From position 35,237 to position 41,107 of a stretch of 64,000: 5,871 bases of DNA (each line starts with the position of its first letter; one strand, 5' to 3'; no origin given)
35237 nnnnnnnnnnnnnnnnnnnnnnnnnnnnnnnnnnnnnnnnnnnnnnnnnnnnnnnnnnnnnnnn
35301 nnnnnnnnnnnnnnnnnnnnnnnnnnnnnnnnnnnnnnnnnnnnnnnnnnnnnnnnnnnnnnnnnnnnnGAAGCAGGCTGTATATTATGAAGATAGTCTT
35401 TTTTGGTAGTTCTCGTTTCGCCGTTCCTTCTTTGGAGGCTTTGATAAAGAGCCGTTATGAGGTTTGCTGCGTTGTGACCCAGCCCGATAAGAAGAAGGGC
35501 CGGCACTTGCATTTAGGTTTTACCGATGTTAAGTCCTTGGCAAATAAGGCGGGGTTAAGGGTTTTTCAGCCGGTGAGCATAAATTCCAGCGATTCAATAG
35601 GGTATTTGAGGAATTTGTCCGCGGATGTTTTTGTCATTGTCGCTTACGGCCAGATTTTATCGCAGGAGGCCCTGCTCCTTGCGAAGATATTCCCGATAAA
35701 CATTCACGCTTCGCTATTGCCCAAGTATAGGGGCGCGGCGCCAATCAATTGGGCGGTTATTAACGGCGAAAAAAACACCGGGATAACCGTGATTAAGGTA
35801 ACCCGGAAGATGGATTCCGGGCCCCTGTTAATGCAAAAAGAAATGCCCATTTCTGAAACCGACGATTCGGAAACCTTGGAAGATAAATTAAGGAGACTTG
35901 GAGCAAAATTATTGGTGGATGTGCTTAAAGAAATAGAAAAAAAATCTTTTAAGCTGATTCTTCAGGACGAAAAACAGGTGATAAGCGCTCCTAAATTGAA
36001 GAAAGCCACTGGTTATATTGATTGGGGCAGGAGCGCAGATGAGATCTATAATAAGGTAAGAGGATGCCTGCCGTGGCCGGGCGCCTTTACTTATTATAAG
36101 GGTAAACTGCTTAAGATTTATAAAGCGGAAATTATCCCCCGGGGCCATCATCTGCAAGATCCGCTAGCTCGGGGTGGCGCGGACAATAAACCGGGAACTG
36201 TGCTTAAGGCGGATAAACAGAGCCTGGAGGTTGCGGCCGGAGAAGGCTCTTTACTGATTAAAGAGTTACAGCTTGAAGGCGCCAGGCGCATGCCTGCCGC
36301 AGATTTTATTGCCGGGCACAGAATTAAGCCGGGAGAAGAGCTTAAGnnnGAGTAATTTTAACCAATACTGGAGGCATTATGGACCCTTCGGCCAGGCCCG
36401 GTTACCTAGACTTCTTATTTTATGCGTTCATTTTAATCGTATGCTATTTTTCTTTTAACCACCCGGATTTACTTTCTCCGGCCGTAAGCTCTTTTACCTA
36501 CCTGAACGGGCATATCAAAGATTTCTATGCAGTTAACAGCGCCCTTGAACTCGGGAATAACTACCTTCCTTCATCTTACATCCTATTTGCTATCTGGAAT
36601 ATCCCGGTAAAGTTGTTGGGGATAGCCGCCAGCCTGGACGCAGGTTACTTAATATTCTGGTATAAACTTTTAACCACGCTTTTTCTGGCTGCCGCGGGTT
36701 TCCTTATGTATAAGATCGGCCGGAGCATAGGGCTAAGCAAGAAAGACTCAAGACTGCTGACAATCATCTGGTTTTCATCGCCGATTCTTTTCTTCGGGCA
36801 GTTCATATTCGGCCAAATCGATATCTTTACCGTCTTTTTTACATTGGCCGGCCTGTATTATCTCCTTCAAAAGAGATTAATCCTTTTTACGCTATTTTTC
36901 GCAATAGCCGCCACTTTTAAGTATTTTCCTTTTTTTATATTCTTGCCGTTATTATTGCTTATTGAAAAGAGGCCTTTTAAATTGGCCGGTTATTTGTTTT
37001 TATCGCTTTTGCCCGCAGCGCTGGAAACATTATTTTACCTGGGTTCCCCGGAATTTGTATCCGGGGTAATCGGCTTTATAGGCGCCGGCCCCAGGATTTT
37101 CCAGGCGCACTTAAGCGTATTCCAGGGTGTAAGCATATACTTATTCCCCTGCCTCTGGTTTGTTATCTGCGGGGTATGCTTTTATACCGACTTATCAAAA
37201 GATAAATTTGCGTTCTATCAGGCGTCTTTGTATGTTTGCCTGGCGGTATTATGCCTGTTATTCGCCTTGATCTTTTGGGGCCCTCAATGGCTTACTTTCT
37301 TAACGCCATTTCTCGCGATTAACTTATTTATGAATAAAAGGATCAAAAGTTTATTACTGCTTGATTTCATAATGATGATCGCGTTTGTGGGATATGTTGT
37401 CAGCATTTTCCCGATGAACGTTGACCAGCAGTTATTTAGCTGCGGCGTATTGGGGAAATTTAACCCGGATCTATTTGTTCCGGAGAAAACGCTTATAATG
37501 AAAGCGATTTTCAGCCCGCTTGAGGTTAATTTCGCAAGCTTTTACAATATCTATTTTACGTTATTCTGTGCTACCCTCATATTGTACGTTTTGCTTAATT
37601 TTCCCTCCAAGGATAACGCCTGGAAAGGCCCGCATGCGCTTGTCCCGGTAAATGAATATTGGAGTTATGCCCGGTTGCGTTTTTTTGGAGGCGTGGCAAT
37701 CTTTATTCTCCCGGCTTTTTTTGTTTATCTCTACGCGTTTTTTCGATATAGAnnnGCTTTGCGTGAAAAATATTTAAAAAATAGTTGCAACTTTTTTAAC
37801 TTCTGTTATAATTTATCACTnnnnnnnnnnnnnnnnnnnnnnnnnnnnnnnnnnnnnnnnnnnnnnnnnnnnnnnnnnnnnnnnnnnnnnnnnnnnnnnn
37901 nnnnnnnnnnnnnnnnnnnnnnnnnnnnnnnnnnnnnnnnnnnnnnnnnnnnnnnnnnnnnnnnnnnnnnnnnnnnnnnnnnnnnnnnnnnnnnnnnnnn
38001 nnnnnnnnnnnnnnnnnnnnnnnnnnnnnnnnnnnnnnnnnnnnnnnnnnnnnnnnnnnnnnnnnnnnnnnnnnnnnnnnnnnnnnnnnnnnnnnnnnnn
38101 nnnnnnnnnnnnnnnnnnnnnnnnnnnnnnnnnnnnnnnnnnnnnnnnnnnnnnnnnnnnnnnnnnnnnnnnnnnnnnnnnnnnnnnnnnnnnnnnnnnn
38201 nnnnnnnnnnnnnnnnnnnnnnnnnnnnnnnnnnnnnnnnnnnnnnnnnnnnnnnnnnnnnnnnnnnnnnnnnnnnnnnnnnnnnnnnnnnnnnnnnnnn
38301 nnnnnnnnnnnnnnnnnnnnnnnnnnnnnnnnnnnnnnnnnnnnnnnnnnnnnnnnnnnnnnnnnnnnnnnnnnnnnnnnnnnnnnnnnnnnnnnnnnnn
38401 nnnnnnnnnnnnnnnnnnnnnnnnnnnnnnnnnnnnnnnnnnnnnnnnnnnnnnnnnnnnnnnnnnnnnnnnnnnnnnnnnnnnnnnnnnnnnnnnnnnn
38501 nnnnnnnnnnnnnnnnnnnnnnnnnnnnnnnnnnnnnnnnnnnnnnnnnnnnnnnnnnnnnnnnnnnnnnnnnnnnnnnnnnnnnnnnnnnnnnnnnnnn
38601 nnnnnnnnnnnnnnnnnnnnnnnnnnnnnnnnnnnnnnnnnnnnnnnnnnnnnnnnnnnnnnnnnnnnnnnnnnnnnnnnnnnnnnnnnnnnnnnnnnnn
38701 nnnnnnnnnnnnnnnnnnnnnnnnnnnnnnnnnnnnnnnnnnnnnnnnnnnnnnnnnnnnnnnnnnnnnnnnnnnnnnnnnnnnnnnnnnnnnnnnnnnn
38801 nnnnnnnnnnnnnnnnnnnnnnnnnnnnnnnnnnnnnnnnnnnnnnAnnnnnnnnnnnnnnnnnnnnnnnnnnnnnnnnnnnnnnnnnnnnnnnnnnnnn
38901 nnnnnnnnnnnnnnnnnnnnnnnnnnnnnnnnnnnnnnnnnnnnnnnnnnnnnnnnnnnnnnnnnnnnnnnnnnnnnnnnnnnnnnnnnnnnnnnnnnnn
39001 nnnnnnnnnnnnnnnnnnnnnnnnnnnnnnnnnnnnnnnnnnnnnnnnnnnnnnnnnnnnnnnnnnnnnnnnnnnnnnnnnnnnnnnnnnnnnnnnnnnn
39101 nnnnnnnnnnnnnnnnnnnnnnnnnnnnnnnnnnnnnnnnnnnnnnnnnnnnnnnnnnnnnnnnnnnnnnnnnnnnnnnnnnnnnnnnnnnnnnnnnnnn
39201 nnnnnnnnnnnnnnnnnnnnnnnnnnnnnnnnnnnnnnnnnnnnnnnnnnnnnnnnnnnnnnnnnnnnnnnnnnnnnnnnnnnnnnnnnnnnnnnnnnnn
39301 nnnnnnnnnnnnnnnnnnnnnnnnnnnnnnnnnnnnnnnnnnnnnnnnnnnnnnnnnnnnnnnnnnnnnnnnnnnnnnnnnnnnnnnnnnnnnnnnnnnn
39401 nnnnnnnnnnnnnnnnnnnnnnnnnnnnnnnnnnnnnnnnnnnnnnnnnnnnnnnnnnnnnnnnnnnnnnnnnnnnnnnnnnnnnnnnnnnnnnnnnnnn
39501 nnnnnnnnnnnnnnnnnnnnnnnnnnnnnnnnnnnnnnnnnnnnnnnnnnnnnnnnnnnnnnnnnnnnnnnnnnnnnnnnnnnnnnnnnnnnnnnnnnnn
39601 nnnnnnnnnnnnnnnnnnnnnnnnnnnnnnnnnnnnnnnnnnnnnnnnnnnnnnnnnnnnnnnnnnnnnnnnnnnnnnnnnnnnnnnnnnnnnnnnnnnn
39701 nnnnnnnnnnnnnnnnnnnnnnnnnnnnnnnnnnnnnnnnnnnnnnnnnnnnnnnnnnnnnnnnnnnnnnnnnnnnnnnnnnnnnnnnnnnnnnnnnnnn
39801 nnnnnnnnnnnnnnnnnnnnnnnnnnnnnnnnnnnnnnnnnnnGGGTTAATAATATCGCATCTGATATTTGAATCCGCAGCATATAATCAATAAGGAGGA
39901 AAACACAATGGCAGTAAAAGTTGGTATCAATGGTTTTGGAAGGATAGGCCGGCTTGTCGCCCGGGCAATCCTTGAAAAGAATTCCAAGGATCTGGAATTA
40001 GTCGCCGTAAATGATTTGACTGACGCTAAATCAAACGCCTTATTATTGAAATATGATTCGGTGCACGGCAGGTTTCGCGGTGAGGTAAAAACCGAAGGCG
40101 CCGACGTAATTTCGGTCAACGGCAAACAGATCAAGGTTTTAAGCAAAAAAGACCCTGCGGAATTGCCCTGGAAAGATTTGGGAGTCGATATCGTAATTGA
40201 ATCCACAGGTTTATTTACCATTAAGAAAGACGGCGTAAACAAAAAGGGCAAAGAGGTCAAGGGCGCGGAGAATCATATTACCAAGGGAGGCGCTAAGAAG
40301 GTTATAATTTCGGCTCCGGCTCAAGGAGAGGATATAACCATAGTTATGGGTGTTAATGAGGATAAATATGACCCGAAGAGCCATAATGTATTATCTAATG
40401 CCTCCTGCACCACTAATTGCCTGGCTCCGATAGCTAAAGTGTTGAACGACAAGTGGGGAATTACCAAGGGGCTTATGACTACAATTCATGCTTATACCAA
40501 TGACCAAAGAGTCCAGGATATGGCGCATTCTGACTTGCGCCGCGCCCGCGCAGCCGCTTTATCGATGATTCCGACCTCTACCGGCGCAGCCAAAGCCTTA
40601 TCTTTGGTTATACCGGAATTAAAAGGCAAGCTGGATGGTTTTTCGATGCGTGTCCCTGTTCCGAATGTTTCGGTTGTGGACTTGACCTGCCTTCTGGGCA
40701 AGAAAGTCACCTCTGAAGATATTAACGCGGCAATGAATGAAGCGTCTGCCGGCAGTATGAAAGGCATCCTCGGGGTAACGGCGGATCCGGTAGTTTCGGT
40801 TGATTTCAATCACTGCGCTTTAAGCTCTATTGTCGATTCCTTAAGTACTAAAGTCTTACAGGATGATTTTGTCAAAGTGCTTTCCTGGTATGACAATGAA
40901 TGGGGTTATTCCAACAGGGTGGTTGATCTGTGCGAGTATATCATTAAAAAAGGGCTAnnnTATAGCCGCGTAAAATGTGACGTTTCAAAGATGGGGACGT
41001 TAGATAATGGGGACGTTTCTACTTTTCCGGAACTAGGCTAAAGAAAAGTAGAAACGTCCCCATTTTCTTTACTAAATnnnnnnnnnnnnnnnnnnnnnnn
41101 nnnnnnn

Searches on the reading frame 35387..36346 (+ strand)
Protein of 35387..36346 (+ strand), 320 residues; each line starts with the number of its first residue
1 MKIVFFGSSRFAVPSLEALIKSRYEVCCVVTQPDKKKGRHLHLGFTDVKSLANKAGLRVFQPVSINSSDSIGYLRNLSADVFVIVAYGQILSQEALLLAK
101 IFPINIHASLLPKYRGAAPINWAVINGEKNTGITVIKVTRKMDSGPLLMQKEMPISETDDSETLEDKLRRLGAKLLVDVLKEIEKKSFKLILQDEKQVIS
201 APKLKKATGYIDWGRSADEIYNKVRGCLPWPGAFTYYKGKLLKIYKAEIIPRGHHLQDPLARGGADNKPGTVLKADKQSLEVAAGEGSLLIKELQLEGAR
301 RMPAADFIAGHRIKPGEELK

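Call 6: search_protein_families(library=pfam, proteins=[window:35387-36346:+], max_evalue=0.001)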
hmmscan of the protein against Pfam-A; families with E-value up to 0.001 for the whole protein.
window:35387-36346:+ (320 aa): 2 families
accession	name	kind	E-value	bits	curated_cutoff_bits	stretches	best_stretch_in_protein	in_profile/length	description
PF00551.24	Formyl_trans_N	-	3.1e-41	141.6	26.1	1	1-180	1-181/181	Formyl transferase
PF02911.23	Formyl_trans_C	-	7.4e-28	97.1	21.1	1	203-312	1-100/100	Formyl transferase, C-terminal domain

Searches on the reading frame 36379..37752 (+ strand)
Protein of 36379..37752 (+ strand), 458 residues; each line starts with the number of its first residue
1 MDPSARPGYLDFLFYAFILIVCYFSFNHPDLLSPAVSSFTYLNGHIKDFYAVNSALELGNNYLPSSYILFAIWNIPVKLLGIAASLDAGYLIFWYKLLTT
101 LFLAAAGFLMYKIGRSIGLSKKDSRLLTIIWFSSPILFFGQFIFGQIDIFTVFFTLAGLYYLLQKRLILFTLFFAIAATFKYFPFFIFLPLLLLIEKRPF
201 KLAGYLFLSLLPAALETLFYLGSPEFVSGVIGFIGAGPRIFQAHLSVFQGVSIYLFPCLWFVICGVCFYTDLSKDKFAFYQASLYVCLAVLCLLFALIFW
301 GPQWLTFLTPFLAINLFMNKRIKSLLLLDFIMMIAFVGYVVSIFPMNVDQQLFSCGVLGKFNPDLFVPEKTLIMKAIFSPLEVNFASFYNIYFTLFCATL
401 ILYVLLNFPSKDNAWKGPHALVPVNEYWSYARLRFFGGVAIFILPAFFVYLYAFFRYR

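Call 39: search_protein_families(library=pfam, proteins=[window:36379-37752:+], max_evalue=0.0001)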
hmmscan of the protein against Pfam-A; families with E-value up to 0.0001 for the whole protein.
window:36379-37752:+ (458 aa): 0 families

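Call 51: search_protein_families(library=pfam, proteins=[window:36379-37752:+], max_evalue=10)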
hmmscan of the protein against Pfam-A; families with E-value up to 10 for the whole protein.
window:36379-37752:+ (458 aa): 1 family
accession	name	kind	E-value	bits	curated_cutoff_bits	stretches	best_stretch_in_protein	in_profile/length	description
PF09594.16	GT87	-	0.00068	19.9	25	1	97-228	25-157/237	Glycosyltransferase family 87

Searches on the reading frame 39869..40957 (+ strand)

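Call 39: search_protein_families(library=pfam, proteins=[window:39869-40957:+], max_evalue=0.0001)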
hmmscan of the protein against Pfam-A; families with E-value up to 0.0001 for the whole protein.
window:39869-40957:+ (363 aa): 2 families
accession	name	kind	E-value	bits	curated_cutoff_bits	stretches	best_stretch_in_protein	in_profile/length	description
PF02800.25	Gp_dh_C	-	1.4e-65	220.2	24.4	1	185-341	1-158/158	Glyceraldehyde 3-phosphate dehydrogenase, C-terminal domain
PF00044.30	Gp_dh_N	-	7.9e-40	135.7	31.7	1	16-117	1-99/101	Glyceraldehyde 3-phosphate dehydrogenase, NAD binding domain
